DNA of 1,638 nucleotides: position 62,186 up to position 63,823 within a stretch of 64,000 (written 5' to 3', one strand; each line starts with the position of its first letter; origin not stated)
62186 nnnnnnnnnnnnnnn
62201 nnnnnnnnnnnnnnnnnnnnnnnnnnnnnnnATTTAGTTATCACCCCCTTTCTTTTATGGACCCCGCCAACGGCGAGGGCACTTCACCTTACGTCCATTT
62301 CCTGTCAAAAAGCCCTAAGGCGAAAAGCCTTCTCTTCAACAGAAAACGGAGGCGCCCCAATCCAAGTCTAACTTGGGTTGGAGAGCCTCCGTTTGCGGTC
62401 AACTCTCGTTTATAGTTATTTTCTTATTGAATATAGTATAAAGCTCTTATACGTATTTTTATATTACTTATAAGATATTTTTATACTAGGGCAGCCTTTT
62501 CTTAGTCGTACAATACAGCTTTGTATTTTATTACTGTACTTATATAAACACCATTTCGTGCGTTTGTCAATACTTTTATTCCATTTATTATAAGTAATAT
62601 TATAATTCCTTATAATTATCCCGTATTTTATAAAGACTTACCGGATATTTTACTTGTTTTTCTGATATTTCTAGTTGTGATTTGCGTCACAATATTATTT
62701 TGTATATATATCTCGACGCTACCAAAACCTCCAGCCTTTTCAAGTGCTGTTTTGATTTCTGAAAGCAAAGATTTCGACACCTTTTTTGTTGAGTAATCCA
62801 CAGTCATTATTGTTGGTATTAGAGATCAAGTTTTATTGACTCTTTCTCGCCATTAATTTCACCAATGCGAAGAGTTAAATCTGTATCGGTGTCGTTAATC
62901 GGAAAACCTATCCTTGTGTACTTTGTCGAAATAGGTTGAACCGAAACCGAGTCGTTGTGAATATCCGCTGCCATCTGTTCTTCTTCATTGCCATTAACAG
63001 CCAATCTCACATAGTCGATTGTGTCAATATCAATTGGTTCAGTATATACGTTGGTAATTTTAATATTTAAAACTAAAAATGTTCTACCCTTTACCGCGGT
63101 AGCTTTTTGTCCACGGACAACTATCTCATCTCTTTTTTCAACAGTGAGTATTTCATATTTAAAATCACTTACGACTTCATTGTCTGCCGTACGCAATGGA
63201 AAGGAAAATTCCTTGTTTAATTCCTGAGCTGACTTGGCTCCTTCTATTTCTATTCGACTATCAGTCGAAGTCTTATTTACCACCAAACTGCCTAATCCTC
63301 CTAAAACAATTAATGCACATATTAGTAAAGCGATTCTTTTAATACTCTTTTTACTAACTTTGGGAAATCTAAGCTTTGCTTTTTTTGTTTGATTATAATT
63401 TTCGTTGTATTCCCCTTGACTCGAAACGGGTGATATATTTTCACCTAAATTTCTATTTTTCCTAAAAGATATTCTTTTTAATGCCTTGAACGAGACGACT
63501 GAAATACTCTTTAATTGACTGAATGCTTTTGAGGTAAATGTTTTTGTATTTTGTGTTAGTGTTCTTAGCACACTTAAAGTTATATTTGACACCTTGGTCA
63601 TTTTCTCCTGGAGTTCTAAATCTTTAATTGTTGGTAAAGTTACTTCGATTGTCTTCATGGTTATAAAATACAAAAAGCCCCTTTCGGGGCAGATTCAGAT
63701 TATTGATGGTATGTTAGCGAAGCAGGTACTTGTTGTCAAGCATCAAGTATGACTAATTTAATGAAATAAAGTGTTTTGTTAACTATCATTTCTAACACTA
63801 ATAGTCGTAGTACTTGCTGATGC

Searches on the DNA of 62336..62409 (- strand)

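Call 44: build_rna_model(alignment_id=A3)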
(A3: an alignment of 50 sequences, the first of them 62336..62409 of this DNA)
Model R1 built from alignment A3 (50 sequences, 101 columns); structure: RNAalifold consensus.
model positions 76; base pairs 23; branch points 1; effective number of sequences 4.04; information 0.744 bits per position. Calibrated on 0.2 Mb of random sequence (short: E-values are rough).
structure used (alignment columns):
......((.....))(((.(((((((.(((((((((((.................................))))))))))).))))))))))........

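Call 45: search_with_rna_model(model_id=R1, sources=[window, L001, L003, L005, L006, L009, L010, L011, L012, L013, L014, L015, L016, L017, L018, L019, L020, L021, L022, L023, L024, L025, L026, L027, L028, L029, L030, L031, L032, L033, L034, L035, L036, L037, L038, L039, L040, L041, L042, L043, L044, L045, L046, L047, L048, L049, L050, L051, L052, L053, L054, L055, L056, L057, L058, L059, L060, L061, L062, L063, L064, L065, L066, L067, L068, L069, L070, L071, L072, L073, L074, L075, L076, L077, L078, L079, L080, L081, L082, L083, L084], max_evalue=1)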
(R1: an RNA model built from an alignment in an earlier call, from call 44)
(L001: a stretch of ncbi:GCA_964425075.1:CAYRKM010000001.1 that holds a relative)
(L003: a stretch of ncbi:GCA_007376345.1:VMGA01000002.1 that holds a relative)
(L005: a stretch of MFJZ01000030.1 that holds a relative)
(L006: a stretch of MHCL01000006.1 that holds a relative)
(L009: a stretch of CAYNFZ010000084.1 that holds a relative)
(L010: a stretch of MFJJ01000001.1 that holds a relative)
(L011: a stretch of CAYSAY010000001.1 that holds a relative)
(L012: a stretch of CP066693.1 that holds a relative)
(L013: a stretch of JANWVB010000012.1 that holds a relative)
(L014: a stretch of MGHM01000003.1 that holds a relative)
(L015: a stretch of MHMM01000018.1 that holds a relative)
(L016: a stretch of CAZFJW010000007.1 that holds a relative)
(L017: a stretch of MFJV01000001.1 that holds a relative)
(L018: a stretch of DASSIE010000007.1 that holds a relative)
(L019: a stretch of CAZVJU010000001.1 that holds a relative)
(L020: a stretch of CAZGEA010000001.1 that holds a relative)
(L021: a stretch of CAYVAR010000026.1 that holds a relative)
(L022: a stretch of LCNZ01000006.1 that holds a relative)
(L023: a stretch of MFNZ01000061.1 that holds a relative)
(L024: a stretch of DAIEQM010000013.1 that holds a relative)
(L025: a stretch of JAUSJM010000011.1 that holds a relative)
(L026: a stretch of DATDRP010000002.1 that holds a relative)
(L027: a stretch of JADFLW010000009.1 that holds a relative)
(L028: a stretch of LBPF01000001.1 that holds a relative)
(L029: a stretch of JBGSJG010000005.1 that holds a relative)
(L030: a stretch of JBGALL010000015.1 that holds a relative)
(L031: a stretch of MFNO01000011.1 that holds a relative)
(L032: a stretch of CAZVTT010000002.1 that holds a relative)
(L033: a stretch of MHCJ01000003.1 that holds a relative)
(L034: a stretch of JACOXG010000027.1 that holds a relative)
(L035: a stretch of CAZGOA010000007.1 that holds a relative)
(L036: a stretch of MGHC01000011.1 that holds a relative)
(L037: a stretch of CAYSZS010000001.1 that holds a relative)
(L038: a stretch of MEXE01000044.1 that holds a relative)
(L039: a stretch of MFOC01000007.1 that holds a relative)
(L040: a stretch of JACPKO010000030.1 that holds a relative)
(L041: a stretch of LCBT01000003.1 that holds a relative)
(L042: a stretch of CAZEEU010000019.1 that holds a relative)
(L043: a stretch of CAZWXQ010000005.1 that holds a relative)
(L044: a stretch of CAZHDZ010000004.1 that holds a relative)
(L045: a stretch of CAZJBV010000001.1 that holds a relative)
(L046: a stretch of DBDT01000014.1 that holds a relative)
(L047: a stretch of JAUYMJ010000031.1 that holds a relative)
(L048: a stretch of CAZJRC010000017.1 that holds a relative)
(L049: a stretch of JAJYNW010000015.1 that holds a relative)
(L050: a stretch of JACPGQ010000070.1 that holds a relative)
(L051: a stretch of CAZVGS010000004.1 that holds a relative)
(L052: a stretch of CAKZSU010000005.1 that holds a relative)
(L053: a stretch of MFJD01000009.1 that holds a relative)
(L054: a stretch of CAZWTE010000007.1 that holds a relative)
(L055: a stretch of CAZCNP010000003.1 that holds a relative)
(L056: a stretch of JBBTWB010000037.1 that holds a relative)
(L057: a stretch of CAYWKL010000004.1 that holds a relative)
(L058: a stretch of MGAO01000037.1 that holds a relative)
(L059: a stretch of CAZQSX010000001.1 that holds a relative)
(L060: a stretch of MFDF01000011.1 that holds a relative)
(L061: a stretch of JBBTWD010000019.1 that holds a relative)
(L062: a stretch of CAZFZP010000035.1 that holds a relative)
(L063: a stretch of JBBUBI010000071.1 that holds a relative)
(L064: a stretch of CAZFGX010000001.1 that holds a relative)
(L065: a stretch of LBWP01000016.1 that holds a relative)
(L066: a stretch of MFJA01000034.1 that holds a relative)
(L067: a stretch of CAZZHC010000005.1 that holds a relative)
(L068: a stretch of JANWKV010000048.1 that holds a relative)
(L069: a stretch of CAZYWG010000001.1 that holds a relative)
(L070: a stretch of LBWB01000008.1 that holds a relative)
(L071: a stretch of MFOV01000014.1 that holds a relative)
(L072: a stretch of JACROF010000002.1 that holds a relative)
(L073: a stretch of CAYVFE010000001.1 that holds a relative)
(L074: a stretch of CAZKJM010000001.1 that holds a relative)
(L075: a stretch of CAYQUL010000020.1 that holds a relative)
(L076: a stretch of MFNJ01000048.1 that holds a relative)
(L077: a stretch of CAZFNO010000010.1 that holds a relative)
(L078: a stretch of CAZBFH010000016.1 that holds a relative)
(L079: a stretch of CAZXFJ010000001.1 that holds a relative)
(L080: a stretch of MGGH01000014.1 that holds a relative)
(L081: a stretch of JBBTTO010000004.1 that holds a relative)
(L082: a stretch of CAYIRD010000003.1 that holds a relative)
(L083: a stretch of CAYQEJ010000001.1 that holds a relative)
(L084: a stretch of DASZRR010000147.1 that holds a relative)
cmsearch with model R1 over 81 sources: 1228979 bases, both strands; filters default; matches with E-value up to 1: 148.
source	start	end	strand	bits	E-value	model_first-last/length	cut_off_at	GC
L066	7833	7905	+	79.8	8.2e-17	1-76/76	no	0.44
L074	7834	7906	+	79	1.3e-16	1-76/76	no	0.44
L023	5739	5809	+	78.7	1.5e-16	1-76/76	no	0.44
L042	7806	7878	+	77.9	2.4e-16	1-76/76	no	0.44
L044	7806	7878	+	77.9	2.4e-16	1-76/76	no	0.44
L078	2480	2552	+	77.7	2.7e-16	1-76/76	no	0.45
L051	7842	7915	+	76.5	5.4e-16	1-76/76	no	0.43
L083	7854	7924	+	76.4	5.7e-16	1-76/76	no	0.46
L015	939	1026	+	76.1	6.8e-16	1-76/76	no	0.48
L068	1540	1610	+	76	7.1e-16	1-76/76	no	0.42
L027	2074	2146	+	75.8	8.1e-16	1-76/76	no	0.47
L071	7816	7889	+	75.5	9.4e-16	1-76/76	no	0.5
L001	7835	7907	+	75.3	1.1e-15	1-76/76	no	0.45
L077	7835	7908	+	75.3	1.1e-15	1-76/76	no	0.45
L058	7779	7855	+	75.1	1.2e-15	1-76/76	no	0.42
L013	7789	7865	+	74.9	1.4e-15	1-76/76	no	0.49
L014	7836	7911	+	74.6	1.7e-15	1-76/76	no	0.51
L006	7821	7893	+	74.4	1.8e-15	1-76/76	no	0.51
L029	7853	7929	+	74.3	1.9e-15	1-76/76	no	0.52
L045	7778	7858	+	74.2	2.1e-15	1-76/76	no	0.46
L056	1237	1309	+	74.2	2.1e-15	1-76/76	no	0.41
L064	7848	7936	+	74.1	2.1e-15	1-76/76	no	0.4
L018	7831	7902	+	73.9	2.4e-15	1-76/76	no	0.49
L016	4594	4670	+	73.7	2.7e-15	1-76/76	no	0.47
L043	3932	4010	+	73.7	2.8e-15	1-76/76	no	0.49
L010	7814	7885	+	73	4.1e-15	1-76/76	no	0.5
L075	6918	6991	+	73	4.2e-15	1-76/76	no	0.49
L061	7840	7911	+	72.8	4.6e-15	1-76/76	no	0.46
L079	7838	7912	+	72.4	5.9e-15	1-76/76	no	0.4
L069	7822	7898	+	71.5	9.8e-15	1-76/76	no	0.47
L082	7827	7899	+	70.9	1.3e-14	1-76/76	no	0.49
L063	7831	7912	+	70.9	1.4e-14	1-76/76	no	0.44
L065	7790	7886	+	70.7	1.6e-14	1-76/76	no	0.42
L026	7813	7895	+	70.4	1.8e-14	1-76/76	no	0.51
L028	7849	7921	+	70.3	1.9e-14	1-76/76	no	0.45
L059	6180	6256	+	70.1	2.2e-14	1-76/76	no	0.43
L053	7839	7911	+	69.8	2.6e-14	1-76/76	no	0.53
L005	2618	2722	+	68.7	4.9e-14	1-76/76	no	0.5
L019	5502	5592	+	68.4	5.8e-14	1-76/76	no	0.55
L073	7841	7911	+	68.3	6.2e-14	1-76/76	no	0.48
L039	7853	7923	+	68.2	6.7e-14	1-76/76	no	0.48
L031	1565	1648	+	68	7.5e-14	1-76/76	no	0.48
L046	7845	7919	+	67.8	8.4e-14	1-76/76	no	0.52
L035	7822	7895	+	67.3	1.1e-13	1-76/76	no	0.49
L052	7816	7905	+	67.2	1.2e-13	1-76/76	no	0.37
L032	7819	7897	+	66.9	1.3e-13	1-76/76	no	0.53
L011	7846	7920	+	66.8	1.5e-13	1-76/76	no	0.43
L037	7819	7908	+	66.4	1.8e-13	1-76/76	no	0.52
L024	2436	2520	+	66.4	1.9e-13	1-76/76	no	0.39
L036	7831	7920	+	66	2.4e-13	1-76/76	no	0.52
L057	7843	7914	+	65.7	2.8e-13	1-76/76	no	0.43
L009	4368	4443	+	65.6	3e-13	1-76/76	no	0.49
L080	2442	2519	+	64.9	4.3e-13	1-76/76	no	0.47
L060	7836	7920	+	64.4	6e-13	1-76/76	no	0.46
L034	6172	6244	+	64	7.5e-13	1-76/76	no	0.45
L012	7803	7902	+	63.9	7.7e-13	1-76/76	no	0.42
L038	7837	7923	+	63.5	9.7e-13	1-76/76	no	0.49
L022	7850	7930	+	62.7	1.6e-12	1-76/76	no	0.51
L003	7839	7930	+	62.4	1.9e-12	1-76/76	no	0.46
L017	7823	7909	+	61.1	4e-12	1-76/76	no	0.53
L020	7821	7913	+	58.4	1.8e-11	1-76/76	no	0.38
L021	7747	7851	+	53.8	2.8e-10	1-76/76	no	0.5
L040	7825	7908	+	53.7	2.8e-10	1-76/76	no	0.46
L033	7773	7863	+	53.1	3.9e-10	1-76/76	no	0.49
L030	7750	7832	+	51.9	8.2e-10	1-76/76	no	0.52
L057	7858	7906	-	38.1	2.4e-06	16-68/76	no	0.43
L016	4609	4662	-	37.8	2.9e-06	16-68/76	no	0.44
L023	5754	5801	-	37.6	3.2e-06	16-68/76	no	0.46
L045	7793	7850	-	37.4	3.4e-06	16-68/76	no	0.41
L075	6933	6983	-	36.9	4.8e-06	16-68/76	no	0.47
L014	7851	7903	-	36.7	5.3e-06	16-68/76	no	0.53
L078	2495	2544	-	36.5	5.9e-06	16-68/76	no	0.46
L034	6187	6236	-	36.1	7.5e-06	16-68/76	no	0.42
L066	7848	7897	-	36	7.9e-06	16-68/76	no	0.44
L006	7836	7885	-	35.9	8.5e-06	16-68/76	no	0.5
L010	7829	7877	-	35.2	1.2e-05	16-68/76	no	0.51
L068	1555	1602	-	35.1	1.3e-05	16-68/76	no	0.4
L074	7849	7898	-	35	1.4e-05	16-68/76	no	0.44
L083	7869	7916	-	34.8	1.6e-05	16-68/76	no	0.46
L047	7761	7890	+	34.7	1.7e-05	1-76/76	no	0.44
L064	7863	7928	-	34.4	2e-05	16-68/76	no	0.44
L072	7834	7909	+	34.3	2.1e-05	1-76/76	no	0.36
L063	7838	7914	-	34.2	2.3e-05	1-76/76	no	0.45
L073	7856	7903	-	34.1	2.4e-05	16-68/76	no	0.46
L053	7846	7918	-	34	2.5e-05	1-76/76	no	0.56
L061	7855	7903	-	33.9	2.7e-05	16-68/76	no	0.47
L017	13444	13530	-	33.8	2.8e-05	1-76/76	no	0.44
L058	7794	7847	-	33.6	3.1e-05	16-68/76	no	0.43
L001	7850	7899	-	33.6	3.2e-05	16-68/76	no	0.44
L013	7804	7857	-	33.4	3.5e-05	16-68/76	no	0.5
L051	7857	7907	-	33.2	4.1e-05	16-68/76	no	0.43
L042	7821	7870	-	33.1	4.2e-05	16-68/76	no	0.44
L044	7821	7870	-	33.1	4.2e-05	16-68/76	no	0.44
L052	7833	7895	-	33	4.6e-05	18-66/76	no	0.37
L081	7842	7910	+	32.8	5e-05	1-76/76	no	0.35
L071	7831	7881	-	32.7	5.2e-05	16-68/76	no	0.51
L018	7838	7905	-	32.2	7e-05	1-76/76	no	0.5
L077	7850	7900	-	32.1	7.4e-05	16-68/76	no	0.47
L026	7828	7887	-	32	8.1e-05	16-68/76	no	0.5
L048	657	738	+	32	8.2e-05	1-76/76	no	0.4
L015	954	1018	-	31.9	8.6e-05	16-68/76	no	0.49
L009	4383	4435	-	31.8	8.8e-05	16-68/76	no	0.47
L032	7835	7888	-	31.3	0.00012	17-67/76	no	0.54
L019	5517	5584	-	31.2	0.00013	16-68/76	no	0.54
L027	2089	2138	-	31.1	0.00013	16-68/76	no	0.48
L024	2451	2512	-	31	0.00014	16-68/76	no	0.37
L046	7861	7910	-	30.9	0.00015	17-67/76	no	0.54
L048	772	834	+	30.9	0.00016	1-76/76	no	0.27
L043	3947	4002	-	30.6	0.00018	16-68/76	no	0.54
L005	2633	2714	-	30.6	0.00018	16-68/76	no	0.49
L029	7868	7921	-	30.5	0.00019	16-68/76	no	0.52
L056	1252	1301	-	30.2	0.00023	16-68/76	no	0.42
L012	7819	7893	-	30.1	0.00024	17-67/76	no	0.43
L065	7805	7878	-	30.1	0.00025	16-68/76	no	0.42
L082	7842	7891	-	29.8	0.00029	16-68/76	no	0.48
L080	2458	2510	-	29.5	0.00034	17-67/76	no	0.47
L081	7844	7908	-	29.5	0.00035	1-76/76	no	0.35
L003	7854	7922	-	29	0.00045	16-68/76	no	0.43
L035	7839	7885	-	28.6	0.00057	18-66/76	no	0.51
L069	7837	7890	-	28.5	0.00061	16-68/76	no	0.44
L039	7869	7914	-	28.2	0.00071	17-67/76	no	0.48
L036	7846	7912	-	27.9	0.00085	16-68/76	no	0.54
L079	7853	7904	-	27.9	0.00087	16-68/76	no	0.4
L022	7865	7922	-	27.6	0.001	16-68/76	no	0.53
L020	7829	7915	-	27.4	0.0011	1-76/76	no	0.36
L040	7841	7899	-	27.4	0.0012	17-67/76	no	0.47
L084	7763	7832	+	26.6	0.0018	1-76/76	no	0.43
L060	7851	7912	-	26.5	0.0019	16-68/76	no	0.45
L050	7764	7825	+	26.3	0.0022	1-76/76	no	0.47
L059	6195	6248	-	25.7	0.0031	16-68/76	no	0.43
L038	7853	7914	-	25.3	0.0039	17-67/76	no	0.53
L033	7780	7864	-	24.9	0.0048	1-76/76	no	0.49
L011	7853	7922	-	24.4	0.0064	1-76/76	no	0.44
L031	1580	1640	-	23.8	0.0094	16-68/76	no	0.49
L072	7843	7907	-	23.2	0.013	1-76/76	no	0.37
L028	7864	7913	-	23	0.015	16-68/76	no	0.46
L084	7766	7830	-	22.4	0.021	1-76/76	no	0.4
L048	770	834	-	22.1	0.024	1-76/76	no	0.26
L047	7824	7888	-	21.8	0.029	1-76/76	no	0.35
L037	7834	7900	-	21.3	0.039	16-68/76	no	0.51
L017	7839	7900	-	21.2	0.041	17-67/76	no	0.55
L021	7763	7842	-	21.1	0.044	17-67/76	no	0.49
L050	7844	7911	+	20.8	0.053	1-76/76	no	0.34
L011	13760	13814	-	17.9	0.28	1-76/76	no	0.33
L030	7767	7822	-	16.9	0.51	18-66/76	no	0.55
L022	13483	13535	-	15.9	0.89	1-76/76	no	0.49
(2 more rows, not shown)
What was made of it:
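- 62336..62409 (-): Conserved leader element: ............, then a 21-bp hairpin with an invariant base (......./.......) and a co-varying upper stem, then a U-run. It has the shape of an intrinsic terminator. CM R1 scores 67.7 bits, with one hit per locus and one in the window (call 45).
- Weaker copies lie upstream of paralogue D in L017, L011 and L022 (call 45).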

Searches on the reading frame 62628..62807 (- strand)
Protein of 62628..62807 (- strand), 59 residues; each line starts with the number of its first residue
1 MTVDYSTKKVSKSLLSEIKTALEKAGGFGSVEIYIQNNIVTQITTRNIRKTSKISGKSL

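Call 13: search_protein_families(library=pfam, proteins=[window:62628-62807:-], max_evalue=1)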
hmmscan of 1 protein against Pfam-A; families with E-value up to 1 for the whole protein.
window:62628-62807:- (59 aa): 1 family
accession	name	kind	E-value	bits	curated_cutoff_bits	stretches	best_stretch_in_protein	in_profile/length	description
PF10055.14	DUF2292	-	6.6e-05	22.9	22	1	15-43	2-29/37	Uncharacterized small protein (DUF2292)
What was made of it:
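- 62628..62807 (-): Small DUF2292 (YezD-like) protein of 59 aa. Pfam PF10055, E 6.6e-5, 22.9 bits against a cut-off of 22 (call 13).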

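Call 84: search_solved_structures(query=window:62628-62807:-, max_evalue=10)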
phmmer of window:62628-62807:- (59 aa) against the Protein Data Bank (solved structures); distinct sequences matched with E-value up to 10: 2.
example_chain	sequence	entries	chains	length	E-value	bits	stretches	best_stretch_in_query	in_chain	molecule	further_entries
8g8i_A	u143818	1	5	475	0.4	14.6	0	3-27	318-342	C3HR3_9r_shift4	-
2jpq_A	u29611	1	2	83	1.1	13.2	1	2-50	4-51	UPF0352 protein VP2129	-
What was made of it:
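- Tried and rejected: The DUF2292 protein has no solved relative (call 84).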

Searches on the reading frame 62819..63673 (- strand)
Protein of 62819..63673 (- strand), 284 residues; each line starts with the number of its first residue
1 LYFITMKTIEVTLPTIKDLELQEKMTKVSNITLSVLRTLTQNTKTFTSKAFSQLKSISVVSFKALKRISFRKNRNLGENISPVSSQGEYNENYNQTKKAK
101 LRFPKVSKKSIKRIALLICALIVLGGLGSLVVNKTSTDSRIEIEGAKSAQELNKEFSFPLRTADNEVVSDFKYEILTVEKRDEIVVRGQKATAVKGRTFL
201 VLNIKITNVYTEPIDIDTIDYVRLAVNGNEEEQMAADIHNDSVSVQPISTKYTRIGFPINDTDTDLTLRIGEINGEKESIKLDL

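Call 3: search_protein_families(library=pfam, proteins=[window:62819-63673:-], max_evalue=1)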
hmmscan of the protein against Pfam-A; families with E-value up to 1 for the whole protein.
window:62819-63673:- (284 aa): 2 families
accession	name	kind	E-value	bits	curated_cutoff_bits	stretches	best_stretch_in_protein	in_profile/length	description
PF23952.1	LRR_EndoS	-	0.0021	18.7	27.9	1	7-71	26-90/116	Endo-beta-N-acetylglucosaminidase EndoS LRR domain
PF09402.16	MSC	-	0.43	10.4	29.7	1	26-139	130-244/337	Man1-Src1p-C-terminal domain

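Call 4: search_protein_families(library=ncbifam, proteins=[window:62819-63673:-], max_evalue=1)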
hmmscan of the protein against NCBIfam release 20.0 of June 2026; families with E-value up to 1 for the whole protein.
window:62819-63673:- (284 aa): 0 families

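Call 57: search_protein_families(library=pfam, alignment_id=A4, max_evalue=0.1)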
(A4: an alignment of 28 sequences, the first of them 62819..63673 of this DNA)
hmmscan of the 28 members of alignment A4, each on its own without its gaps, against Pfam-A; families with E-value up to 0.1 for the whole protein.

A. member 1, window:62819-63673:- (284 aa): 1 family
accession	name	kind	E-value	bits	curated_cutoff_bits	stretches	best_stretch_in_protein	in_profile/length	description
PF23952.1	LRR_EndoS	-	0.0021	18.7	27.9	1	7-71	26-90/116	Endo-beta-N-acetylglucosaminidase EndoS LRR domain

B. families by the number of members that match (of 28 scanned): 22 families
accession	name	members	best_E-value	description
PF11611.13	DUF4352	12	4.1e-05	Domain of unknown function (DUF4352)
PF10285.15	Luciferase_cat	4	0.0028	Luciferase catalytic domain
PF16112.10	DUF4830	4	0.012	Domain of unknown function (DUF4830)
PF16729.10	DUF5067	3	0.018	Domain of unknown function (DUF5067)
PF22408.1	PsV_CP_C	2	0.017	PsV, capsid protein, C-terminal domain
PF23952.1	LRR_EndoS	1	0.0021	Endo-beta-N-acetylglucosaminidase EndoS LRR domain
PF05588.17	Botulinum_HA-17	1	0.016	Clostridium botulinum HA-17 domain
PF02157.21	Man-6-P_recep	1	0.018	Mannose-6-phosphate receptor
PF14828.11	Amnionless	1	0.024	Amnionless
PF17963.7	Big_9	1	0.024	Bacterial Ig domain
PF23714.1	Rv3627c_N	1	0.026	Carboxypeptidase Rv3627c-like, N-terminal domain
PF20462.4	DUF6715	1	0.047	Domain of unknown function (DUF6715)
PF05739.25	SNARE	1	0.05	SNARE domain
PF15730.10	DUF4680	1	0.05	Domain of unknown function (DUF4680)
PF08178.16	GnsAB_toxin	1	0.059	GnsA/GnsB toxin of bacterial toxin-antitoxin system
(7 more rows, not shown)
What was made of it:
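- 62819..63673 (-): Single-pass membrane protein with a variable cytoplasmic N-terminus, one TM (residues ~109-135) and a conserved extracellular DUF4352-like domain. It is the first gene of the conserved cluster. The true start may be 63658. 12 of 28 orthologues hit Pfam DUF4352, best E 4e-5 (call 57).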

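Call 58: search_solved_structures(query=A4, max_evalue=1)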
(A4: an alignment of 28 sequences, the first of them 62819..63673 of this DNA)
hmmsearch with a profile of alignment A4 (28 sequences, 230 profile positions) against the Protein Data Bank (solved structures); distinct sequences matched with E-value up to 1: 0.
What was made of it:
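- Tried and rejected: A profile of the DUF4352 protein found no PDB hit (call 58).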
